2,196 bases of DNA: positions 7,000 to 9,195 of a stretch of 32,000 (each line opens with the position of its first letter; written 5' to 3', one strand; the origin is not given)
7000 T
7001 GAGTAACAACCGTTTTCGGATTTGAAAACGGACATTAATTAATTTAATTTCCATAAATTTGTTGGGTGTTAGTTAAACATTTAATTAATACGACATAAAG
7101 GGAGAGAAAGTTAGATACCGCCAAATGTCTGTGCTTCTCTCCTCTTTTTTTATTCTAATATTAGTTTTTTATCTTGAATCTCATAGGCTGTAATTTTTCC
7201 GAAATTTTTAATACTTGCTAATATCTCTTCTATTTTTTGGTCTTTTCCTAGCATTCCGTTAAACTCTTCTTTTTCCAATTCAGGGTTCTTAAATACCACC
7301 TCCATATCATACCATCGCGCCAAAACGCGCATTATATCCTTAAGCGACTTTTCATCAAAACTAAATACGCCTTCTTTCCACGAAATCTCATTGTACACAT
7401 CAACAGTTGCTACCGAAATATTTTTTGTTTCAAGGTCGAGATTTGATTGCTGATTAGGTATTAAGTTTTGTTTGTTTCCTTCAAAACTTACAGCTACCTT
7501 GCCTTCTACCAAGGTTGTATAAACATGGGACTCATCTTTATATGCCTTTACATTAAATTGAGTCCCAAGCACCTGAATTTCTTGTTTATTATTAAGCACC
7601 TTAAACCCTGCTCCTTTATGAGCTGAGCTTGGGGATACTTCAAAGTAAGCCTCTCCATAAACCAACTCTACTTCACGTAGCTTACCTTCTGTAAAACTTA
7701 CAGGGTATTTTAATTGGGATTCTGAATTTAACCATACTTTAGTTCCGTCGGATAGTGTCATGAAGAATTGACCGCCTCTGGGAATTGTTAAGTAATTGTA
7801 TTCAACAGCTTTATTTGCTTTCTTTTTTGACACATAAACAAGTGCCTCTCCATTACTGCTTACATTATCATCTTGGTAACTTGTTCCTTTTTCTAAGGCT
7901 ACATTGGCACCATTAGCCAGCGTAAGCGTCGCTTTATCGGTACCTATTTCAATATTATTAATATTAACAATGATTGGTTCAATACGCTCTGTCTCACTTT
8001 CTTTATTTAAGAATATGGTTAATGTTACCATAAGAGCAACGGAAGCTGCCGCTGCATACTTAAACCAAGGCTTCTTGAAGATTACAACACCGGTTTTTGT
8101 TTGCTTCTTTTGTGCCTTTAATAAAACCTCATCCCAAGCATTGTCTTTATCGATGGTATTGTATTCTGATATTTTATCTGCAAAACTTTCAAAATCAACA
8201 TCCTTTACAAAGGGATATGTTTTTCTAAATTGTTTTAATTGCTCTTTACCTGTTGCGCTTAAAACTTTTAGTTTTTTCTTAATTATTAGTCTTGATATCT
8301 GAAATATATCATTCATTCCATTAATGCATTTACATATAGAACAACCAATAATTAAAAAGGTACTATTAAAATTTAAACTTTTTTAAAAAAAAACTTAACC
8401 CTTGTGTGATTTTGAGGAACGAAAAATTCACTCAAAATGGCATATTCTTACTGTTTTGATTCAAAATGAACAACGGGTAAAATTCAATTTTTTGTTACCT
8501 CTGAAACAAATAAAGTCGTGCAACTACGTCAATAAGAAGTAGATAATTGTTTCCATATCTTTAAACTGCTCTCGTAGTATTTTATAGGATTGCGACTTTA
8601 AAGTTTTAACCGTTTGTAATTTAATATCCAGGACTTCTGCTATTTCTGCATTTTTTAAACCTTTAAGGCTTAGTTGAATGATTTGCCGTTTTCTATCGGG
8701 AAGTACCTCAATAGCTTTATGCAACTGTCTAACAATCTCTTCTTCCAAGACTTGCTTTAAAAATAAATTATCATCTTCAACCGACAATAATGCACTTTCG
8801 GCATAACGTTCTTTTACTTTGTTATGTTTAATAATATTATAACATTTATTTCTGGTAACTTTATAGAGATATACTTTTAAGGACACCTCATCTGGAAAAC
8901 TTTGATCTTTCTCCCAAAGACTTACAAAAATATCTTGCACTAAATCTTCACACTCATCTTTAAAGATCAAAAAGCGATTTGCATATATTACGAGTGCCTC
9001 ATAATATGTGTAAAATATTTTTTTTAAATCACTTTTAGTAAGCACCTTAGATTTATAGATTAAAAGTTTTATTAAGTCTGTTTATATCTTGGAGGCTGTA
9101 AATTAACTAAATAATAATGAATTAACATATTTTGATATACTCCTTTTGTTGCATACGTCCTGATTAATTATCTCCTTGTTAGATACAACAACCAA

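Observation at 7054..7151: Second candidate cis-antisense sRNA at the equivalent position of module 1 (fecR-1/susC-1 spacer)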

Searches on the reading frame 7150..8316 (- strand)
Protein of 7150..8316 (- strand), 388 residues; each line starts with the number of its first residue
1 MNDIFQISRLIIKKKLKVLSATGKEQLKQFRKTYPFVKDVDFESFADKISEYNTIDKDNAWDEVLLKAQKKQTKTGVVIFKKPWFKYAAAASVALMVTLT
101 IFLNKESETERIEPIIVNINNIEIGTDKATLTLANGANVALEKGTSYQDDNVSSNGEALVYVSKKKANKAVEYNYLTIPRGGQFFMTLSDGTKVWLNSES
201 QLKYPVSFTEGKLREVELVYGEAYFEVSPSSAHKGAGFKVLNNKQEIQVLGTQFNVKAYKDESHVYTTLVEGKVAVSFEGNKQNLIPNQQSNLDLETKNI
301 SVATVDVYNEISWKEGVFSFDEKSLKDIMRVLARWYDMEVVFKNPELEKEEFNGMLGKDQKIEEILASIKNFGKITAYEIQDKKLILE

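Call 8: search_protein_families(library=pfam, proteins=[window:7150-8316:-])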
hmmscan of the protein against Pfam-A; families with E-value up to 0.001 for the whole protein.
window:7150-8316:- (388 aa): 2 families
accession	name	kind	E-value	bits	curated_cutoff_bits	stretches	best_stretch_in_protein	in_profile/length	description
PF16344.10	FecR_C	-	1.3e-19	70.5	24.4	1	318-386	2-69/70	FecR, C-terminal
PF04773.18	FecR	-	1.1e-17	64.7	24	1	181-274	8-96/97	FecR protein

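Call 26: find_related_loci(query=window:7150-8316:-, collection=genome_contigs, flank=2000)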
Query window:7150-8316:- (388 aa) in genome_contigs; peptide patterns used: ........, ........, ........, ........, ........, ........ (x = any residue, [..] = any of these).
84 stretches matched a pattern; 66 encode a relative of the query (tblastn E <= 1e-3); 66 distinct loci.
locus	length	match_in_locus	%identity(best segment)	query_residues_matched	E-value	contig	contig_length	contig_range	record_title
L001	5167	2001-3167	54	1-387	7e-135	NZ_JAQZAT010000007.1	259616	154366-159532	Flavivirga sp. 57AJ16 Scaffold7, whole genome shotgun sequence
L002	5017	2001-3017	63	51-388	8e-133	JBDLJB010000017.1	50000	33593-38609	MAG: Bacteroidota bacterium isolate MAG069 MAG069_17, whole genome shotgun sequence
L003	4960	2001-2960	60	63-383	1e-124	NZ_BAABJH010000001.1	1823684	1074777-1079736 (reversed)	Flaviramulus aquimarinus strain JCM 18274 sequence1, whole genome shotgun sequence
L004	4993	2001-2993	60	56-387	9e-124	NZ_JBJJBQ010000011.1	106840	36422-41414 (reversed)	Jejuia sp. DST062 scaffold11, whole genome shotgun sequence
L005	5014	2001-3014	58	49-388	2e-123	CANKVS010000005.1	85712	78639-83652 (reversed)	uncultured Flaviramulus sp. isolate 3-10.fasta genome assembly, contig: NODE_5, whole genome shotgun sequence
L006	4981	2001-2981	62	56-380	2e-123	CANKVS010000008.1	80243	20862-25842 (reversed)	uncultured Flaviramulus sp. isolate 3-10.fasta genome assembly, contig: NODE_8, whole genome shotgun sequence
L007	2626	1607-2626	55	1-338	9e-129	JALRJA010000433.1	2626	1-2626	MAG: Flaviramulus sp. isolate QJ.40 QJ_21797, whole genome shotgun sequence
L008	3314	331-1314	60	57-387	7e-123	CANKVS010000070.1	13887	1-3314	uncultured Flaviramulus sp. isolate 3-10.fasta genome assembly, contig: NODE_70, whole genome shotgun sequence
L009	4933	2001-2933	59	78-388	3e-121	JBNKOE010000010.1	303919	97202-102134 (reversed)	MAG: Algibacter sp. isolate G1G2.bin.40.orig k141_52246, whole genome shotgun sequence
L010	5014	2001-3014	58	49-388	1e-119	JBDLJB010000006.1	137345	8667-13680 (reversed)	MAG: Bacteroidota bacterium isolate MAG069 MAG069_6, whole genome shotgun sequence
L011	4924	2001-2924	59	82-388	3e-119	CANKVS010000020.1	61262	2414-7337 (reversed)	uncultured Flaviramulus sp. isolate 3-10.fasta genome assembly, contig: NODE_20, whole genome shotgun sequence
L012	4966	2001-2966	58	65-388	3e-119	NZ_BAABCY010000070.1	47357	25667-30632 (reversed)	Snuella lapsa strain JCM 17111 sequence070, whole genome shotgun sequence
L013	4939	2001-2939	59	81-388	2e-118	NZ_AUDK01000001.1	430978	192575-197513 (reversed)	Flavobacterium daejeonense DSM 17708 H599DRAFT_scaffold00001.1_C, whole genome shotgun sequence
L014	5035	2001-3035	55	22-368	5e-118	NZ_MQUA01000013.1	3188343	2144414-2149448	Polaribacter filamentus strain ATCC 700397 ctg7180000000043, whole genome shotgun sequence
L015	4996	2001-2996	55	53-388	9e-118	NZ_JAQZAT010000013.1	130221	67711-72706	Flavivirga sp. 57AJ16 Scaffold13, whole genome shotgun sequence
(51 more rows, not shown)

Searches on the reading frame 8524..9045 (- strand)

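Call 8: search_protein_families(library=pfam, proteins=[window:8524-9045:-])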
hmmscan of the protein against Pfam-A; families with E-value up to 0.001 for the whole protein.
window:8524-9045:- (173 aa): 6 families
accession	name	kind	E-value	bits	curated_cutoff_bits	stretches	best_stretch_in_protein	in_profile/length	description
PF08281.18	Sigma70_r4_2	-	3.1e-11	43.2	25.7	1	106-155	2-52/54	Sigma-70, region 4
PF04542.20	Sigma70_r2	-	3.5e-10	40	24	1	13-75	4-68/71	Sigma-70 region 2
PF00196.25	GerE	-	4.9e-07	29.7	23.5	1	114-152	2-40/57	Bacterial regulatory proteins, luxR family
PF04545.22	Sigma70_r4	-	5.1e-06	26.4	24.1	1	111-158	1-49/50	Sigma-70, region 4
PF13384.12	HTH_23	-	4.3e-05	23.6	24.6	1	117-147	5-35/50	Homeodomain-like domain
PF07638.17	Sigma70_ECF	-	0.00014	22.3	21.1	1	8-147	20-169/185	ECF sigma factor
